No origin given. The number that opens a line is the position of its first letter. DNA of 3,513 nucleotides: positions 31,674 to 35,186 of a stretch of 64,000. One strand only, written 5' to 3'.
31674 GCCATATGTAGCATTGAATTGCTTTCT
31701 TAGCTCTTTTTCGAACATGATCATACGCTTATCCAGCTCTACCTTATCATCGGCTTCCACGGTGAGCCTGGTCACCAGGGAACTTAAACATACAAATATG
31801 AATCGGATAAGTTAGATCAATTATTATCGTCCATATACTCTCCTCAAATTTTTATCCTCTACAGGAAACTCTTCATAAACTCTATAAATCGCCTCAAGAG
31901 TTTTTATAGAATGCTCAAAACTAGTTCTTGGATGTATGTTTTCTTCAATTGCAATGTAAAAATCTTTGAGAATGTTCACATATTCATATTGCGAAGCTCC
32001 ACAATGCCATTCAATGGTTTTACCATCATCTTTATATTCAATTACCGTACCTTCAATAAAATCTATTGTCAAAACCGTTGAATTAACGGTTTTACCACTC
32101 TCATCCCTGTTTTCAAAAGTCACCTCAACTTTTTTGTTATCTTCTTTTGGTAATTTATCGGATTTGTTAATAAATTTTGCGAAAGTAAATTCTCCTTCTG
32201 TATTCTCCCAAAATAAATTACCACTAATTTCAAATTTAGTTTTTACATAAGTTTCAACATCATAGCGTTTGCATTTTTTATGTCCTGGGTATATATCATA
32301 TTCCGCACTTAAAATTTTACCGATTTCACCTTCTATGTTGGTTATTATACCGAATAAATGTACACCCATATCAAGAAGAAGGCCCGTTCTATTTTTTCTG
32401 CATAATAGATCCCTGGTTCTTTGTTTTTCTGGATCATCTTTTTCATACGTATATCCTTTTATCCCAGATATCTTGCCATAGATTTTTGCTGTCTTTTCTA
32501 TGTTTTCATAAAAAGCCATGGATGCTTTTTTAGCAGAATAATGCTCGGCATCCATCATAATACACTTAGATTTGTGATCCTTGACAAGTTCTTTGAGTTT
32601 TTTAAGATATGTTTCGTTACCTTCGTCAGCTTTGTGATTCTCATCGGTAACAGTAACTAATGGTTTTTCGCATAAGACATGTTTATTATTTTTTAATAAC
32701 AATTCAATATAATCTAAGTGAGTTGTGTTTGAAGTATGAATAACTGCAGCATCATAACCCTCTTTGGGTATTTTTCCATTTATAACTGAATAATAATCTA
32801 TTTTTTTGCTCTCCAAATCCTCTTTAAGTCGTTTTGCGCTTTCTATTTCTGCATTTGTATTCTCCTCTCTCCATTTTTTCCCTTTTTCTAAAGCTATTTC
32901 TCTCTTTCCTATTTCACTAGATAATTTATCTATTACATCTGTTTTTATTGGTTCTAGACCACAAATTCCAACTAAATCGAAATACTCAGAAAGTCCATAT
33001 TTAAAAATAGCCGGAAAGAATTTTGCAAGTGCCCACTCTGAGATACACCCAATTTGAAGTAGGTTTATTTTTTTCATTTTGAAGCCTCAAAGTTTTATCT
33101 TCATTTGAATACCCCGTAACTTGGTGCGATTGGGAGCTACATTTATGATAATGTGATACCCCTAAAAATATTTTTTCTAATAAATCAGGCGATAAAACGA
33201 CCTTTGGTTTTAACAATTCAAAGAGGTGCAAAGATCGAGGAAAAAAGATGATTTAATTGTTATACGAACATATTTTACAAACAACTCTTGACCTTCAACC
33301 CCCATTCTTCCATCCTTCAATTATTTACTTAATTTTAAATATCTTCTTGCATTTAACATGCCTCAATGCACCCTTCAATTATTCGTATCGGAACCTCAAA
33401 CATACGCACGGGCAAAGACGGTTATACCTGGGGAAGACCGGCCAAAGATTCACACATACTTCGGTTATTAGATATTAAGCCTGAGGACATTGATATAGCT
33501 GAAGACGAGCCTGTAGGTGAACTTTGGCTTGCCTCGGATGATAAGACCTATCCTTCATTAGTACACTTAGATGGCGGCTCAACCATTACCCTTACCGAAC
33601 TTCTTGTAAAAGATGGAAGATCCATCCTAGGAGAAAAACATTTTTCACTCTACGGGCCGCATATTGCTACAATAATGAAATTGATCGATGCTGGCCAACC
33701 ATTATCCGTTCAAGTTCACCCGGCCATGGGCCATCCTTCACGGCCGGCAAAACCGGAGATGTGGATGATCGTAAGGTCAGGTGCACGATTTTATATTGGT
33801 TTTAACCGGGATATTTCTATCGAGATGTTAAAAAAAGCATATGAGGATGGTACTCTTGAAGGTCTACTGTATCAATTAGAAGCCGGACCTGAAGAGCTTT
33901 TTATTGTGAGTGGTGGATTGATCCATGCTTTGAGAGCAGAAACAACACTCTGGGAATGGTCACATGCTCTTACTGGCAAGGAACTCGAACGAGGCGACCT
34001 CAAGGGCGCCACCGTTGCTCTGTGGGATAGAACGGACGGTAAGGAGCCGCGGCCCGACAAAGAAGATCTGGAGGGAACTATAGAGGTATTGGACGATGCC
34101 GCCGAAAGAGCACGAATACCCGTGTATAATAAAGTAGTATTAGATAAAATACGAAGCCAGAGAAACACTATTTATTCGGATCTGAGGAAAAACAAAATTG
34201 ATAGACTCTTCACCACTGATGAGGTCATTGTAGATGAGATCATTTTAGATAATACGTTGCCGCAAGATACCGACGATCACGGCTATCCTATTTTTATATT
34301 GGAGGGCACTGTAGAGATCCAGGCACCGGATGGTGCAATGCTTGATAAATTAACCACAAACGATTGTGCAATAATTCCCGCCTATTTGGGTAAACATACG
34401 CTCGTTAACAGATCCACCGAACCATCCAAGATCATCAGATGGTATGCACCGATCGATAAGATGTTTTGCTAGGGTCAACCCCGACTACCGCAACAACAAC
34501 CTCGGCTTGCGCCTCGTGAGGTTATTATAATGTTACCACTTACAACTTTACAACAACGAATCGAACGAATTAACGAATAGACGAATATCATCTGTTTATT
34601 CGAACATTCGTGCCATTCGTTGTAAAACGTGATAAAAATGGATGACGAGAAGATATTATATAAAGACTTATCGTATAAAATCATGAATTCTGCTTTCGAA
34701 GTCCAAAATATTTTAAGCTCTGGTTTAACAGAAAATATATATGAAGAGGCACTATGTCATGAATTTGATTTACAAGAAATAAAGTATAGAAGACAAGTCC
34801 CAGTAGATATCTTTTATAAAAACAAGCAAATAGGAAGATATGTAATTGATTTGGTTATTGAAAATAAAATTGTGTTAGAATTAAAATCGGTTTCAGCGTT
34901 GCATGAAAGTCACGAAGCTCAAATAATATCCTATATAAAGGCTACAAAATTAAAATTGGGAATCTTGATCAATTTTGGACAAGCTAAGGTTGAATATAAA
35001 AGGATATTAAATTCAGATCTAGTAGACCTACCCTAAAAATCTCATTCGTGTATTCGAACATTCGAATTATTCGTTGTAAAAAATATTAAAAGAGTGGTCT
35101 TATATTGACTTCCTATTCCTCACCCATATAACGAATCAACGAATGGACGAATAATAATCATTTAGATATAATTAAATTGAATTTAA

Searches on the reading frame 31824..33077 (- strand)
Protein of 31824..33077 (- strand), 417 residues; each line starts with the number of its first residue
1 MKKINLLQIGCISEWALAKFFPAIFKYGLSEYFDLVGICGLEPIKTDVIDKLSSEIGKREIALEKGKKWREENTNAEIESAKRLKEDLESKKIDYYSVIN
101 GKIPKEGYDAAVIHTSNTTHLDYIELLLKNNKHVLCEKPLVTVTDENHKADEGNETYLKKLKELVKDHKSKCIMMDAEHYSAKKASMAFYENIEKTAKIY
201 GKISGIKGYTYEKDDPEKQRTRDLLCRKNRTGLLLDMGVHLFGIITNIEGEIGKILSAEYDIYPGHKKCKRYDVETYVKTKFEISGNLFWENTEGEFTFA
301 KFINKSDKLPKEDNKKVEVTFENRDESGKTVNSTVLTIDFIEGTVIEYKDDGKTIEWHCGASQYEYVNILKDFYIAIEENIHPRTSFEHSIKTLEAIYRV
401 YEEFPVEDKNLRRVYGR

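Call 6: search_protein_families(library=pfam, proteins=[window:31824-33077:-], max_evalue=0.01)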
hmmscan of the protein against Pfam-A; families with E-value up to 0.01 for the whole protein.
window:31824-33077:- (417 aa): 1 family
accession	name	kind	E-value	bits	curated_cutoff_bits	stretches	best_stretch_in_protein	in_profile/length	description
PF01408.29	GFO_IDH_MocA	-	5.2e-10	40.5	24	1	88-145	43-100/120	Oxidoreductase family, NAD-binding Rossmann fold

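Call 7: search_protein_families(library=ncbifam, proteins=[window:31824-33077:-], max_evalue=0.01)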
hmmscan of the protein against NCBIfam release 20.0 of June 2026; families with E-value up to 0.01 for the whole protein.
window:31824-33077:- (417 aa): 4 families
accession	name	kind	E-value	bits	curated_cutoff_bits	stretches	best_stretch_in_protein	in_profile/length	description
NF041392.1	XylDh_Gfo6_Halo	equivalog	8.7e-09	34.6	350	1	78-146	52-121/350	D-xylose 1-dehydrogenase Gfo6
TIGR04380.1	myo_inos_iolG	equivalog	2e-08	33.5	355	1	96-151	53-108/330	inositol 2-dehydrogenase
NF052479.1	LevoglcsnDh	equivalog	0.0019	17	650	1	87-152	57-118/386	levoglucosan dehydrogenase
NF052679.1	InsChiInosDhIolG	equivalog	0.006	15.7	540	1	95-161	54-120/343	bifunctional inositol 2-dehydrogenase/D-chiro-inositol 1-dehydrogenase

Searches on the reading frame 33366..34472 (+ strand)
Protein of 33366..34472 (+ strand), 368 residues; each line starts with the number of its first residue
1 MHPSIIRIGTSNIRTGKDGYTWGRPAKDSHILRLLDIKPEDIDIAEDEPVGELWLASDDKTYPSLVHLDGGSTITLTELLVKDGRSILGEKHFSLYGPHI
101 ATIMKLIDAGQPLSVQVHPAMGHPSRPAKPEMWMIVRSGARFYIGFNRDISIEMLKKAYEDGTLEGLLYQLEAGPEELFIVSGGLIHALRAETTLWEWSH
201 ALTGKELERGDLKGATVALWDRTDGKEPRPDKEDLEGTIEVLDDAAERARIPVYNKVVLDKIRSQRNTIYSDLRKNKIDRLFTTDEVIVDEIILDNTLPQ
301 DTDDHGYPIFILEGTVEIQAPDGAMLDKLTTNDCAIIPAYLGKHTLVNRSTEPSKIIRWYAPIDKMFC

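Call 6: search_protein_families(library=pfam, proteins=[window:33366-34472:+], max_evalue=0.01)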
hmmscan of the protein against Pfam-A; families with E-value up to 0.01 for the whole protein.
window:33366-34472:+ (368 aa): 2 families
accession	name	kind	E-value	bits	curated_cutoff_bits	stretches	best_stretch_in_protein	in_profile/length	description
PF20511.4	PMI_typeI_cat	-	6.5e-08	33.2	22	1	16-120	7-103/143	Phosphomannose isomerase type I, catalytic domain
PF07883.17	Cupin_2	-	0.0023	18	27.2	0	309-357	22-67/70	Cupin domain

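Call 7: search_protein_families(library=ncbifam, proteins=[window:33366-34472:+], max_evalue=0.01)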
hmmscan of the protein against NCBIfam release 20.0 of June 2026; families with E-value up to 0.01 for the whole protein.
window:33366-34472:+ (368 aa): 2 families
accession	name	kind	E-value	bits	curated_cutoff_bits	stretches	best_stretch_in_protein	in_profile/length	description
TIGR00218.1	manA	equivalog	1.6e-10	40.7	116.2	1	46-120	34-100/359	mannose-6-phosphate isomerase, class I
NF011710.0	PRK15131.1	equivalog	1.2e-07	31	571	1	42-120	25-101/391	mannose-6-phosphate isomerase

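Call 86: search_solved_structures(query=window:33366-34469:+, max_evalue=0.001)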
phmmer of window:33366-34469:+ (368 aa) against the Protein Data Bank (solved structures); distinct sequences matched with E-value up to 0.001: 15.
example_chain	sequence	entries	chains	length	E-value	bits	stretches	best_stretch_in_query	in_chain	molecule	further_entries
1zx5_A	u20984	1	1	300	3.6e-09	39.7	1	49-190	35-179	mannosephosphate isomerase, putative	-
2wfp_A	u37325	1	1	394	5.8e-06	29.2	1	45-120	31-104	MANNOSE-6-PHOSPHATE ISOMERASE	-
5zt5_A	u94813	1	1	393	5.8e-06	29.1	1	45-120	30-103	Mannose-6-phosphate isomerase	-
3h1m_A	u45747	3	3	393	5.8e-06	29.1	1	45-120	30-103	Mannose-6-phosphate isomerase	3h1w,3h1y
5zt6_A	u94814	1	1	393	5.8e-06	29.1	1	45-120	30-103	Mannose-6-phosphate isomerase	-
5zv0_A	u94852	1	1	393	5.8e-06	29.1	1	45-120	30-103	Mannose-6-phosphate isomerase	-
5zvr_A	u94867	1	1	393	5.8e-06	29.1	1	45-120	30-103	Mannose-6-phosphate isomerase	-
5zuy_A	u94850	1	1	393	5.8e-06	29.1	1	45-120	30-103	Mannose-6-phosphate isomerase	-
5zvu_A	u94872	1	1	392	5.8e-06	29.1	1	45-120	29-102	Mannose-6-phosphate isomerase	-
5zvx_A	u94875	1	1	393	3.6e-05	26.5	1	45-120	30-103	Mannose-6-phosphate isomerase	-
5zuw_A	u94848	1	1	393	7.2e-05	25.5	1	45-120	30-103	Mannose-6-phosphate isomerase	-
5nw7_A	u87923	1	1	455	0.00013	24.7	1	12-120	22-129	Mannose-6-phosphate isomerase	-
5zt4_A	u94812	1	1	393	0.00013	24.7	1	45-120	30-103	Mannose-6-phosphate isomerase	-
1pmi_A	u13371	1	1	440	0.00013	24.7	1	13-120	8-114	PHOSPHOMANNOSE ISOMERASE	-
1qwr_A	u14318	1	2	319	0.00026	23.7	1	47-191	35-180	Mannose-6-phosphate isomerase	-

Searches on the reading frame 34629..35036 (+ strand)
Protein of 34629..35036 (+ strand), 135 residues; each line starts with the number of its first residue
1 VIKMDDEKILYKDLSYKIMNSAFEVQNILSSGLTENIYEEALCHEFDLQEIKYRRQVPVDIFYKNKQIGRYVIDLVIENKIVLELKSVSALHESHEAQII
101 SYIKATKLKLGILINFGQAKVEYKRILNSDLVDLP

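Call 6: search_protein_families(library=pfam, proteins=[window:34629-35036:+], max_evalue=0.01)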
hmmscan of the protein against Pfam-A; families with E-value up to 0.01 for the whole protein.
window:34629-35036:+ (135 aa): 2 families
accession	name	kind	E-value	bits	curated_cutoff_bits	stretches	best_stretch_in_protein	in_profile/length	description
PF13366.12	PDDEXK_3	-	5e-39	133.7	22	1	12-126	1-117/117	PD-(D/E)XK nuclease superfamily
PF01930.23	Cas_Cas4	-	0.0017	18.9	22.7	1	49-118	38-102/160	Domain of unknown function DUF83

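Call 7: search_protein_families(library=ncbifam, proteins=[window:34629-35036:+], max_evalue=0.01)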
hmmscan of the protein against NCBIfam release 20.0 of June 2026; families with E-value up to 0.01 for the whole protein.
window:34629-35036:+ (135 aa): 1 family
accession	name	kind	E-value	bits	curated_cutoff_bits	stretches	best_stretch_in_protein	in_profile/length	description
TIGR04256.1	GxxExxY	subfamily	2e-40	137.8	35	1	14-126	2-115/116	GxxExxY protein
